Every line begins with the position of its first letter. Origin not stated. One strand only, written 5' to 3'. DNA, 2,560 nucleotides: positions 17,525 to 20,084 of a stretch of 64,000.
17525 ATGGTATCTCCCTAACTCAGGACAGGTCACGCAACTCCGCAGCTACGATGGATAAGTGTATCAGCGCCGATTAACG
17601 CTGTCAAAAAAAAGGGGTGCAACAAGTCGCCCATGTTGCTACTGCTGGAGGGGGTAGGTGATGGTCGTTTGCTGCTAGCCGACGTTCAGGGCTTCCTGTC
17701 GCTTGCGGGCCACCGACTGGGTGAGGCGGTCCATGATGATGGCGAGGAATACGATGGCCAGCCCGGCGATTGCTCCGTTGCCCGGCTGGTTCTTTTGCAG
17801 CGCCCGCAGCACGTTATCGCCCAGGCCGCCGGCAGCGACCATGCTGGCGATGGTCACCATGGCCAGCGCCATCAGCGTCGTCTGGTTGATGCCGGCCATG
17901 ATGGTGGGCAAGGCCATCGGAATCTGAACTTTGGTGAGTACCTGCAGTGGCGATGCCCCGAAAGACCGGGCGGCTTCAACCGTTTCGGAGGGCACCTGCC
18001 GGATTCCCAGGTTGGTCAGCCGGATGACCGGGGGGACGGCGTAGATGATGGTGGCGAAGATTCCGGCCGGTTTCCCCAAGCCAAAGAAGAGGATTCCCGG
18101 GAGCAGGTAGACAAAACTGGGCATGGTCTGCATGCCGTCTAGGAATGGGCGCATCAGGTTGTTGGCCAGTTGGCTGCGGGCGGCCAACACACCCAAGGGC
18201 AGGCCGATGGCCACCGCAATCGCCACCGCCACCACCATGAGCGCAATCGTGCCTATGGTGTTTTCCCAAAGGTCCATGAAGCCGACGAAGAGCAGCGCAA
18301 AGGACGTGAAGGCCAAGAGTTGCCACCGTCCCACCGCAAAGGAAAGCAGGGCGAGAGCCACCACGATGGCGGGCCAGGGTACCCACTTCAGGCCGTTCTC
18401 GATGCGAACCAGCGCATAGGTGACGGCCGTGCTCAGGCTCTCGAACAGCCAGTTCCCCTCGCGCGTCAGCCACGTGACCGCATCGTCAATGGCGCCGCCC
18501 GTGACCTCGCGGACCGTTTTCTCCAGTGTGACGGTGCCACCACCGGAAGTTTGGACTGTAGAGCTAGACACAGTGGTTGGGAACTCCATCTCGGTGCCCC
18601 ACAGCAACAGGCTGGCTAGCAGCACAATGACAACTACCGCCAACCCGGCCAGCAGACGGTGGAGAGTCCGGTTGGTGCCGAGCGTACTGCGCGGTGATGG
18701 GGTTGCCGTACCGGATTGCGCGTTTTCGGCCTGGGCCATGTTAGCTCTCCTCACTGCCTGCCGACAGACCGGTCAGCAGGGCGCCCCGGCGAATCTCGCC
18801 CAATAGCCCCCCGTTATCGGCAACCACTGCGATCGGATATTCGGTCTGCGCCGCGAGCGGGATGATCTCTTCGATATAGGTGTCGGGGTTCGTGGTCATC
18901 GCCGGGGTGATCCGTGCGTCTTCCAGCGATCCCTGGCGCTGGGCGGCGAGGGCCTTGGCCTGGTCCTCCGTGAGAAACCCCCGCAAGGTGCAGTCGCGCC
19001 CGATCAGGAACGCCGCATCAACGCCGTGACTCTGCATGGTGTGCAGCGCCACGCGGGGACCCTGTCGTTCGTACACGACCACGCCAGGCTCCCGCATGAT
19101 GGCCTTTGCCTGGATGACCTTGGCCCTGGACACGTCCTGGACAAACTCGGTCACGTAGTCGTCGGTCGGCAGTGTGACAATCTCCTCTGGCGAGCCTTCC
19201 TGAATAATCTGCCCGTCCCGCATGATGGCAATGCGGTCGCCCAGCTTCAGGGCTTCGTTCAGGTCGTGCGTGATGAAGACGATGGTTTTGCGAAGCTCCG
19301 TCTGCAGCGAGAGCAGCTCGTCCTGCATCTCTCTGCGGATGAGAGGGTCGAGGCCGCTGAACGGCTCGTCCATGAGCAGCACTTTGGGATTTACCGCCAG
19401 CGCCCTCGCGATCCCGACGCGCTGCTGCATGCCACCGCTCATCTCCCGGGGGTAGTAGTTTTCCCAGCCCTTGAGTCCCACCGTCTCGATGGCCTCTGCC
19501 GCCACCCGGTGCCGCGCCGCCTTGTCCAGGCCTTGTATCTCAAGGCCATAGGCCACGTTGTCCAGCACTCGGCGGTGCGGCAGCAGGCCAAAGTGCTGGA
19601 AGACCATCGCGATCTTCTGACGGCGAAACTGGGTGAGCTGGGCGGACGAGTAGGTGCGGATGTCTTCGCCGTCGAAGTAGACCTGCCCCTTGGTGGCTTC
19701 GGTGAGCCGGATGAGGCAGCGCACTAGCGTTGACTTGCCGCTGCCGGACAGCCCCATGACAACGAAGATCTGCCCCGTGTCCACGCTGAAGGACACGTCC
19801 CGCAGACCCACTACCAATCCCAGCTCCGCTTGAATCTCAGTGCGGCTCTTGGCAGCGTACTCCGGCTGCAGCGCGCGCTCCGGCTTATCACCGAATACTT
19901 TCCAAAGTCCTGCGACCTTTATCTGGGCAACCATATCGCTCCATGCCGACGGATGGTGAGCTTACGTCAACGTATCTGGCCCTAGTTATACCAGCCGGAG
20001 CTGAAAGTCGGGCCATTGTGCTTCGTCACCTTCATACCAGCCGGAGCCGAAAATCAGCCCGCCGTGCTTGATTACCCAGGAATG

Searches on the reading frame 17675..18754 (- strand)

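Call 23: search_protein_families(library=pfam, proteins=[window:17675-18754:-], max_evalue=0.001)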
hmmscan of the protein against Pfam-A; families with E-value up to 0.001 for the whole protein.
window:17675-18754:- (359 aa): 1 family
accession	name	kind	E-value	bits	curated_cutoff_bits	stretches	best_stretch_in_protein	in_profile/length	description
PF00528.27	BPD_transp_1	-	3.1e-26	92.7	26.4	1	184-351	1-181/184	Binding-protein-dependent transport system inner membrane component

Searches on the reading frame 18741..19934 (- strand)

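Call 23: search_protein_families(library=pfam, proteins=[window:18741-19934:-], max_evalue=0.001)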
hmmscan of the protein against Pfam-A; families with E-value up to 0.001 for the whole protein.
window:18741-19934:- (397 aa): 7 families
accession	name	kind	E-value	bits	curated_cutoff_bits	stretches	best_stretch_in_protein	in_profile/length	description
PF00005.33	ABC_tran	-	1.4e-35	123.3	25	1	44-192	1-136/137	ABC transporter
PF13304.12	AAA_21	-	5.5e-09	36.9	27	1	161-226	234-301/304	AAA domain, putative AbiEii toxin, Type IV TA system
PF00571.33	CBS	-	4.2e-05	24.2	24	0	343-388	7-53/57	CBS domain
PF13191.12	AAA_16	-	5.2e-05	24.3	32.6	1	54-95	24-66/167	AAA ATPase domain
PF01637.24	ATPase_2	-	7.5e-05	23.1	33.2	1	52-112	18-78/225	ATPase domain predominantly from Archaea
PF09818.15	ABC_ATPase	-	0.00043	19.8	23.2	0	163-230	156-223/283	P-loop domain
PF13401.12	AAA_22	-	0.00057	20.7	27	0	53-96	4-33/130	AAA domain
